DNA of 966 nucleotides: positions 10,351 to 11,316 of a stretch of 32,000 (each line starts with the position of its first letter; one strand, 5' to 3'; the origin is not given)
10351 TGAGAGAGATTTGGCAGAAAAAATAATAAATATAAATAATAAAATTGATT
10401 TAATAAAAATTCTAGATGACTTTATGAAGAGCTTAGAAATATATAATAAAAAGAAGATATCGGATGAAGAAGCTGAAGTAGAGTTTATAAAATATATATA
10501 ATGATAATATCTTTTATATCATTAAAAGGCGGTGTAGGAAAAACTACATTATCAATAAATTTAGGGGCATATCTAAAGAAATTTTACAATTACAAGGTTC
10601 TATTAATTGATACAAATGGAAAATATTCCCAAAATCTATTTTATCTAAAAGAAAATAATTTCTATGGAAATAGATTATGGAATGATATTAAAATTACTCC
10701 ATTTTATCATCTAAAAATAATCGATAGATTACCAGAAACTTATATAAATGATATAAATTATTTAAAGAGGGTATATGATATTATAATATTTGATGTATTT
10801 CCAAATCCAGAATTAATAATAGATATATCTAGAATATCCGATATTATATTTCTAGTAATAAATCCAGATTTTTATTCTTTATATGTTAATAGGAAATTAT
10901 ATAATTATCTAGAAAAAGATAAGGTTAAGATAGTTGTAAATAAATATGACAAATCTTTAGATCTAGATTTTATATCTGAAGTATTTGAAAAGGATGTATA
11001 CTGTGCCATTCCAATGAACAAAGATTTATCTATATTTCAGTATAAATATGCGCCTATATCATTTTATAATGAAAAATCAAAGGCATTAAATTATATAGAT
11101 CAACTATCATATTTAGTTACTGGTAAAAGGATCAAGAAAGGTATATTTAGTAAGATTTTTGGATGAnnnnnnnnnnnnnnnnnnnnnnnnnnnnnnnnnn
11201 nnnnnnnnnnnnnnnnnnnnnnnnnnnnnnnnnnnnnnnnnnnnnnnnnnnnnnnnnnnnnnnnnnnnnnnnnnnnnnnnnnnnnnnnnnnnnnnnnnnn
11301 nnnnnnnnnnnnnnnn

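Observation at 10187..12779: ParA/MinD ATPase translationally coupled between a small protein and a eukaryote-type glycogen synthase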

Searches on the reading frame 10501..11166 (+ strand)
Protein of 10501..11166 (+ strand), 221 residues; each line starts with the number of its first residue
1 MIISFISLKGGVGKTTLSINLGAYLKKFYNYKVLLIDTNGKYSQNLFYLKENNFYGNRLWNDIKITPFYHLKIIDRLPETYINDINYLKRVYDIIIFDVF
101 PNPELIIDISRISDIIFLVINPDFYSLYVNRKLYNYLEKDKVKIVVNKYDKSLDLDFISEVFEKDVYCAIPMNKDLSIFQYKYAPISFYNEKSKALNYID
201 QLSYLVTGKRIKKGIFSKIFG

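Call 3: search_protein_families(library=pfam, proteins=[window:10501-11166:+], max_evalue=0.01)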
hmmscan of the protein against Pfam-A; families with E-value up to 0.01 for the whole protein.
window:10501-11166:+ (221 aa): 5 families
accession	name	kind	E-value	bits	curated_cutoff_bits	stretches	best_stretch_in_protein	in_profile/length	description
PF13614.12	AAA_31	-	2.6e-14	54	27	2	2-41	3-41/177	AAA domain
PF01656.29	CbiA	-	2.7e-12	47.2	25.4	1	3-177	1-116/125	CobQ/CobB/MinD/ParA nucleotide binding domain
PF02374.21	ArsA_ATPase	-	6.4e-06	26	24.3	1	4-38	4-37/305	Anion-transporting ATPase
PF06564.18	CBP_BcsQ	-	5.7e-05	23.2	21.3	0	3-40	4-40/234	Cellulose biosynthesis protein BcsQ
PF10609.15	ParA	-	0.00012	22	27.1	1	2-52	5-56/246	NUBPL iron-transfer P-loop NTPase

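Call 4: search_protein_families(library=ncbifam, proteins=[window:10501-11166:+], max_evalue=0.01)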
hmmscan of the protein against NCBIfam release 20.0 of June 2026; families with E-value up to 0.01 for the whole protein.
window:10501-11166:+ (221 aa): 10 families
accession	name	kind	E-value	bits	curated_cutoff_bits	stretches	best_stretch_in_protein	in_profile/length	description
NF041546.1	ParA_partition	equivalog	4.2e-12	46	180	1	2-141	1-127/203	ParA family partition ATPase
TIGR01969.1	minD_arch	subfamily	4.4e-11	42.4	201.75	2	1-38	1-37/251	cell division ATPase MinD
TIGR03371.1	cellulose_yhjQ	equivalog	2.1e-09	37.2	157.85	1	2-40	3-40/246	cellulose biosynthesis protein BcsQ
TIGR01968.1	minD_bact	equivalog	2.4e-05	23.8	212.9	1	2-39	3-39/261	septum site-determining protein MinD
NF047398.1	AAA_KGGVGR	domain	4.7e-05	23.8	90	1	2-38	4-39/190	KGGVGR-motif variant AAA ATPase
NF041283.1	PrgP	equivalog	0.0001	21.7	400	1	5-40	7-42/297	ParA superfamily DNA segregation protein PrgP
TIGR00345.1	GET3_arsA_TRC40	subfamily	0.00015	21.4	135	1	5-39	1-34/299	TRC40/GET3/ArsA family transport-energizing ATPase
TIGR01007.1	eps_fam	subfamily_domain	0.00071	19.2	108.05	0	3-53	20-69/204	polysaccharide biosynthesis tyrosine autokinase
TIGR03453.1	partition_RepA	equivalog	0.0029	16.5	348.45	1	2-42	106-145/387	plasmid partitioning protein RepA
NF041136.1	MrpORP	equivalog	0.0036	16.6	450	1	3-53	8-59/365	iron-sulfur cluster carrier protein MrpORP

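Call 5: find_homologous_proteins(query=window:10501-11163:+, max_evalue=0.001)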
Query window:10501-11163:+ (221 aa): 136 proteins with E <= 0.001 among 1018 candidates; the best 120 are listed.
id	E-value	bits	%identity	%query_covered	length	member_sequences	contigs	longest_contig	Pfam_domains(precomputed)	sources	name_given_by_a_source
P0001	3.2e-137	473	100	100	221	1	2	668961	PF01656.30,PF13614.13,PF02374.22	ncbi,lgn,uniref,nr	ncbi:sporulation initiation inhibitor protein soj [Nanobdella aerobiophila]|uniref:Sporulation initi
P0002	1.6e-91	324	66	100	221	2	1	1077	PF10609.16,PF01656.30,PF13614.13,PF06564.19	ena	-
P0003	2.2e-89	317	66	100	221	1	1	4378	PF01656.30,PF13614.13,PF02374.22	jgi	jgi:cellulose biosynthesis protein BcsQ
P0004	3.0e-87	310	64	100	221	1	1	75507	PF01656.30,PF13614.13,PF02374.22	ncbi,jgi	ncbi:MAG: AAA family ATPase [Nanopusillaceae archaeon]|jgi:MinD-like ATPase involved in chromosome p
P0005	2.8e-82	294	65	100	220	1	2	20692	PF10609.16,PF01656.30,PF13614.13,PF06564.19,PF02374.22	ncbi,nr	ncbi:MAG: AAA family ATPase [Candidatus Nanopusillus sp.]|nr:AAA family ATPase [Candidatus Nanopusil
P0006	4.0e-82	293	65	100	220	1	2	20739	PF10609.16,PF01656.30,PF13614.13,PF06564.19,PF02374.22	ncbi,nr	ncbi:MAG: AAA family ATPase [Candidatus Nanopusillus acidilobi]|nr:AAA family ATPase [Candidatus Nan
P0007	5.0e-82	293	65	100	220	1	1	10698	PF10609.16,PF01656.30,PF13614.13,PF06564.19,PF02374.22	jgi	jgi:cellulose biosynthesis protein BcsQ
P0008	5.5e-82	293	65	100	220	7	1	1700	PF10609.16,PF01656.30,PF13614.13,PF06564.19,PF02374.22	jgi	-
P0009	5.7e-82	293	64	100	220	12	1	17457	PF10609.16,PF01656.30,PF13614.13,PF06564.19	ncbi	ncbi:MAG: AAA family ATPase [Candidatus Nanopusillus sp.]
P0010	6.1e-82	293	65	100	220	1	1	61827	PF10609.16,PF01656.30,PF13614.13,PF06564.19,PF02374.22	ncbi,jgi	ncbi:MAG: AAA family ATPase [Candidatus Nanopusillus acidilobi]|jgi:cellulose biosynthesis protein B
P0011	7.6e-82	292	64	100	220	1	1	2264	PF10609.16,PF01656.30,PF13614.13,PF06564.19,PF02374.22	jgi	-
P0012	8.1e-82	292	65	100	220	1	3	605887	PF10609.16,PF01656.30,PF13614.13,PF06564.19,PF02374.22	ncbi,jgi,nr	ncbi:hypothetical protein Nps_00380 [Candidatus Nanopusillus acidilobi]|nr:hypothetical protein Nps_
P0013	9.0e-82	292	64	100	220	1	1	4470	PF10609.16,PF01656.30,PF13614.13,PF06564.19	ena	-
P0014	9.9e-82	292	64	100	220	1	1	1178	PF10609.16,PF01656.30,PF13614.13,PF06564.19,PF02374.22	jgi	-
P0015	1.0e-81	292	65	100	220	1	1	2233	PF10609.16,PF01656.30,PF13614.13,PF06564.19,PF02374.22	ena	-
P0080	1.4e-72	262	59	100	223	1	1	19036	PF01656.30,PF13614.13,PF06564.19,PF02374.22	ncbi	-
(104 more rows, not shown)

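Call 9: find_encoding_contigs(protein=P0012, flank=6000, max_places=2)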
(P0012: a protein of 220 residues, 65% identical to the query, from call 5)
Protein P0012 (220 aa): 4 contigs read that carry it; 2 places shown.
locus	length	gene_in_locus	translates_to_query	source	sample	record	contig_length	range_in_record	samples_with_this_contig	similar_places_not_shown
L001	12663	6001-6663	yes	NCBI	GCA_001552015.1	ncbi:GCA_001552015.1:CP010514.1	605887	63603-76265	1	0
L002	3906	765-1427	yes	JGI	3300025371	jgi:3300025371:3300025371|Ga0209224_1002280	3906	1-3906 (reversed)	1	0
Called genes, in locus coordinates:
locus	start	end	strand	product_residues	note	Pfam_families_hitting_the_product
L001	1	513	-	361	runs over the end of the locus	-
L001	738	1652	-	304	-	PF13173:AAA_14, PF00004:AAA (weak), PF01978:TrmB (faint), PF01022:HTH_5 (weak), PF12802:MarR_2 (weak), PF13412:HTH_24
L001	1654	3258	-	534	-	PF06202:GDE_C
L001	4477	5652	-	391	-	PF03065:Glyco_hydro_57, PF01522:Polysacc_deac_1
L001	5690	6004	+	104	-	-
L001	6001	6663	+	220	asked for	PF01656:CbiA, PF02374:ArsA_ATPase (faint), PF06564:CBP_BcsQ (faint), PF10609:ParA (weak), PF13614:AAA_31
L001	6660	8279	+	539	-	PF05693:Glycogen_syn, PF08323:Glyco_transf_5, PF00534:Glycos_transf_1 (faint)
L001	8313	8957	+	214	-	-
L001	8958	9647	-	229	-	PF01172:SBDS_N, PF09377:SBDS_domain_II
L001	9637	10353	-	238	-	PF00227:Proteasome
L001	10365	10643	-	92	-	-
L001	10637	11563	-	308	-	PF08271:Zn_Ribbon_TF, PF00134:Cyclin_N (faint), PF21886:BRF2-like_C_cyclin_rpt (faint), PF00382:TFIIB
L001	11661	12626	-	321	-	-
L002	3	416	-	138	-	?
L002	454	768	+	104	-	-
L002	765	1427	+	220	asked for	PF01656:CbiA, PF02374:ArsA_ATPase (faint), PF06564:CBP_BcsQ (faint), PF10609:ParA (weak), PF13614:AAA_31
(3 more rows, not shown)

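Call 10: find_encoding_contigs(protein=P0080, flank=6000, max_places=2)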
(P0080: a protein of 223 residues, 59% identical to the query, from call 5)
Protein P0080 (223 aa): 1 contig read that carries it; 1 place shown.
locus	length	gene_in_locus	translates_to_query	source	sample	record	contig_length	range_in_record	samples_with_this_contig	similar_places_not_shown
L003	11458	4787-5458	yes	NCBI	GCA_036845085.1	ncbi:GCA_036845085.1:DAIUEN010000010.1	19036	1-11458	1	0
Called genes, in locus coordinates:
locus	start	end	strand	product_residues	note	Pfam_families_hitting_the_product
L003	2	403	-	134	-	?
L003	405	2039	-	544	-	PF06202:GDE_C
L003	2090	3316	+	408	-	PF08323:Glyco_transf_5, PF13439:Glyco_transf_4, PF00982:Glyco_transf_20 (faint), PF20706:GT4-conflict, PF00534:Glycos_transf_1, PF13692:Glyco_trans_1_4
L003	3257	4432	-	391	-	PF03065:Glyco_hydro_57, PF01522:Polysacc_deac_1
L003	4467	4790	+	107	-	-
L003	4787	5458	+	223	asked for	PF01656:CbiA, PF02374:ArsA_ATPase (faint), PF06564:CBP_BcsQ (faint), PF13614:AAA_31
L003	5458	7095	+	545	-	PF05693:Glycogen_syn, PF08323:Glyco_transf_5, PF00534:Glycos_transf_1 (faint)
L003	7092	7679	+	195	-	-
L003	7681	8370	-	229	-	PF01172:SBDS_N, PF09377:SBDS_domain_II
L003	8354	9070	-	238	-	PF10584:Proteasome_A_N, PF00227:Proteasome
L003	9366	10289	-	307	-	PF08271:Zn_Ribbon_TF, PF00382:TFIIB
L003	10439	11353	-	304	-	-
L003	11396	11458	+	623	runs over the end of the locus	PF01078:Mg_chelatase, PF13191:AAA_16 (weak), PF20030:bpMoxR (weak), PF20720:nSTAND3 (weak), PF00158:Sigma54_activat, PF20436:LonB_AAA-LID, PF05362:Lon_C, PF13541:ChlI, +7 more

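Call 29: search_solved_structures(query=window:10501-11163:+, max_evalue=0.001, show_alignments=1)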
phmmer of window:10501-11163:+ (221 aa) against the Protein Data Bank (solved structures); distinct sequences matched with E-value up to 0.001: 2.
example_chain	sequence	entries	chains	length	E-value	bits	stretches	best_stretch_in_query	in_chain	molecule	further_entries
7dut_A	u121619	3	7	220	1.9e-06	31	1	1-174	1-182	SOJ protein (Soj)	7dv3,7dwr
4v03_A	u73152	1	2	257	0.00073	22.6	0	3-39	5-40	SITE-DETERMINING PROTEIN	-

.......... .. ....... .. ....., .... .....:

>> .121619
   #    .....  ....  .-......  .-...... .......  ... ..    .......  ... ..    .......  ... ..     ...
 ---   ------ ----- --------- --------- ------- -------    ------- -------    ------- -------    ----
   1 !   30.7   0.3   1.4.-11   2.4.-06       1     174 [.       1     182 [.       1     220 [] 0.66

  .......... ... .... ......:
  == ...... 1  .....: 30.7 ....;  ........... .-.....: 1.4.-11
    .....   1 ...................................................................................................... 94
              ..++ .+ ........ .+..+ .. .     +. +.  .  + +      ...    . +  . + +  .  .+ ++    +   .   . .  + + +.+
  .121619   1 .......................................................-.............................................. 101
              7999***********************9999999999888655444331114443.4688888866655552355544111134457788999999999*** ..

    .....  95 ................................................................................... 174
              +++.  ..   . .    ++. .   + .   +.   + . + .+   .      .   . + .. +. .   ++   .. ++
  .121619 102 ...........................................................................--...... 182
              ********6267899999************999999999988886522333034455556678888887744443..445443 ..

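Call 34: search_solved_structures(query=A4, max_evalue=0.001)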
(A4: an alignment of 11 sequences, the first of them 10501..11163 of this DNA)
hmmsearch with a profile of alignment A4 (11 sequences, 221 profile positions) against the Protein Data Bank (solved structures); distinct sequences matched with E-value up to 0.001: 21.
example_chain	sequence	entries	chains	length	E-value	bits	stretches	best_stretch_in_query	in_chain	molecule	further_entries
1ion_A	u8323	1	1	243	7.1e-11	45.3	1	2-203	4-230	PROBABLE CELL DIVISION INHIBITOR MIND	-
4v02_A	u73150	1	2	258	1.4e-10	44.4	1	3-41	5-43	SITE-DETERMINING PROTEIN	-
4v03_A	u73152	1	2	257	1.6e-10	44.2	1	3-39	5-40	SITE-DETERMINING PROTEIN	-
1g3q_A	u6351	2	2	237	1.8e-10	44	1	2-203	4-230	CELL DIVISION INHIBITOR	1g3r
7dut_A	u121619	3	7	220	1.3e-09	41.2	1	1-132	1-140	SOJ protein (Soj)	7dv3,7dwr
3ea0_A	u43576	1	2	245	2.1e-09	40.5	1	71-207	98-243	ATPase, ParA family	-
8ray_B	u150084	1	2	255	1.9e-08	37.4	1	2-54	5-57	ParA family protein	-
1hyq_A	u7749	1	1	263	4.6e-08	36.1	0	83-213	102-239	CELL DIVISION INHIBITOR (MIND-1)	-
8jmj_A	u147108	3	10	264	2.3e-07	33.8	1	2-50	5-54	SpoOJ regulator (Soj)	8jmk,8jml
6iub_A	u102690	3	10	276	3.7e-07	33.2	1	2-50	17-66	SpoOJ regulator (Soj)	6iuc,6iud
2bek_A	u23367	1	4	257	2.4e-06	30.5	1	3-39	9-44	SEGREGATION PROTEIN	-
1wcv_1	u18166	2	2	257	2.9e-06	30.2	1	3-39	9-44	SEGREGATION PROTEIN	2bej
3pg5_A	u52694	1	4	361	8.7e-06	28.7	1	3-53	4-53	Uncharacterized protein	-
4rz3_A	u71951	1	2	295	3.8e-05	26.6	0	82-205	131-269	Site-determining protein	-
3cwq_A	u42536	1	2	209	4.1e-05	26.5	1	1-39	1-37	ParA family chromosome partitioning protein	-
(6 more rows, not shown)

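Call 68: predict_structure(alignment_id=A7)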
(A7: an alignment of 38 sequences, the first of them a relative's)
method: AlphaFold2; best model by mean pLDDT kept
length: 221 residues; sequences in the alignment: 38
mean_pLDDT: 85.7   pTM: 0.86
mean pLDDT of the five models: 85.7, 79.9, 79.8, 79.8, 79.2
residues with pLDDT >= 90: 135; 70-90: 54; 50-70: 15; < 50: 17
segments of 3 or more residues with pLDDT < 50: 51-60, 216-221
pLDDT, mean of each block of 10 residues (from residue 1): 95 93 95 90 59 40 83 80 87 95 92 97 96 96 97 96 97 84 87 92 88 53 39
secondary structure, 60 per line:
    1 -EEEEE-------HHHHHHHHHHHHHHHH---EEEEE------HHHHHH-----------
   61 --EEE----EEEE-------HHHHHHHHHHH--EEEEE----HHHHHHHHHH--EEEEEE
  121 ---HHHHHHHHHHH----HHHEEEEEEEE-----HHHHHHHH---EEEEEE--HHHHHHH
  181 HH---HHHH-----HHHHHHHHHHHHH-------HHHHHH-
elements in order: E2-6 H14-29 E33-37 H44-49 E63-65 E70-73 H81-91 E94-98 H103-112 E115-120 H124-134 E142-149 H155-162 E166-171 H174-182 H186-189 H195-207 H215-220

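Call 71: fold_search(model_id=the predicted structure, library=pdb)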
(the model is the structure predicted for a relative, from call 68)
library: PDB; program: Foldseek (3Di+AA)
matches with E <= 10: 1818; with E <= 0.001: 302
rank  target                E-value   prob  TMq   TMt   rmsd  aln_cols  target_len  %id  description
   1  9a6n_A                3.8e-12  1.00  0.70  0.62   6.1       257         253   22  Integrative model of SOJ-NRDR by crosslinking MS and deep learning (released 2024-09-18)
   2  4v02_B                6.3e-12  1.00  0.77  0.71   4.0       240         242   24  MinC:MinD cell division protein complex, Aquifex aeolicus (released 2015-01-14)
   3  4v03_A                7.2e-12  1.00  0.78  0.73   4.0       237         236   24  MinD cell division protein, Aquifex aeolicus (released 2015-01-14)
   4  4v03_B                7.6e-12  1.00  0.73  0.69   4.3       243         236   25  MinD cell division protein, Aquifex aeolicus (released 2015-01-14)
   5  1hyq                  1.5e-11  1.00  0.78  0.75   3.3       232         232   21  MIND BACTERIAL CELL DIVISION REGULATOR FROM A. FULGIDUS (released 2001-03-14)
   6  3ea0_A                2.1e-11  1.00  0.68  0.63   7.1       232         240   18  Crystal Structure of ParA Family ATPase from Chlorobium tepidum TLS (released 2008-09-23)
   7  4v02_A                2.7e-11  1.00  0.76  0.69   3.8       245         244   24  MinC:MinD cell division protein complex, Aquifex aeolicus (released 2015-01-14)
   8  3ea0_B                2.9e-11  1.00  0.73  0.68   6.1       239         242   19  Crystal Structure of ParA Family ATPase from Chlorobium tepidum TLS (released 2008-09-23)
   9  1ion                  5.4e-11  1.00  0.76  0.70   4.0       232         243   23  THE SEPTUM SITE-DETERMINING PROTEIN MIND COMPLEXED WITH MG-ADP FROM PYROCOCCUS HORIKOSHII OT3 (released 2001-09-26)
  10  4rz3_A                5.4e-11  1.00  0.71  0.65   4.4       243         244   20  Crystal structure of the MinD-like ATPase FlhG (released 2015-03-04)
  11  1g3q                  1.4e-10  1.00  0.67  0.63   7.0       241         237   20  CRYSTAL STRUCTURE ANALYSIS OF PYROCOCCUS FURIOSUS CELL DIVISION ATPASE MIND (released 2001-04-21)
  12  7dut                  1.5e-10  1.00  0.70  0.70   4.5       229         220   23  Structure of Sulfolobus solfataricus SegA protein (released 2021-12-22)
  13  6riq_C                1.9e-10  1.00  0.77  0.68   3.9       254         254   19  MinCD filament from Pseudomonas aeruginosa (released 2019-06-19)
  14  8ray_B                2.7e-10  1.00  0.71  0.63   5.5       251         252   21  ParA in complex with ATP (released 2025-03-26)
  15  8ray_A                2.7e-10  1.00  0.70  0.62   6.4       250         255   21  ParA in complex with ATP (released 2025-03-26)
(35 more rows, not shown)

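Call 77: search_protein_families(library=padloc, proteins=[window:10501-11163:+], max_evalue=0.001)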
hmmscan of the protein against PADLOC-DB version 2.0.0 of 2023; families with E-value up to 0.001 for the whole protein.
window:10501-11163:+ (221 aa): 0 families
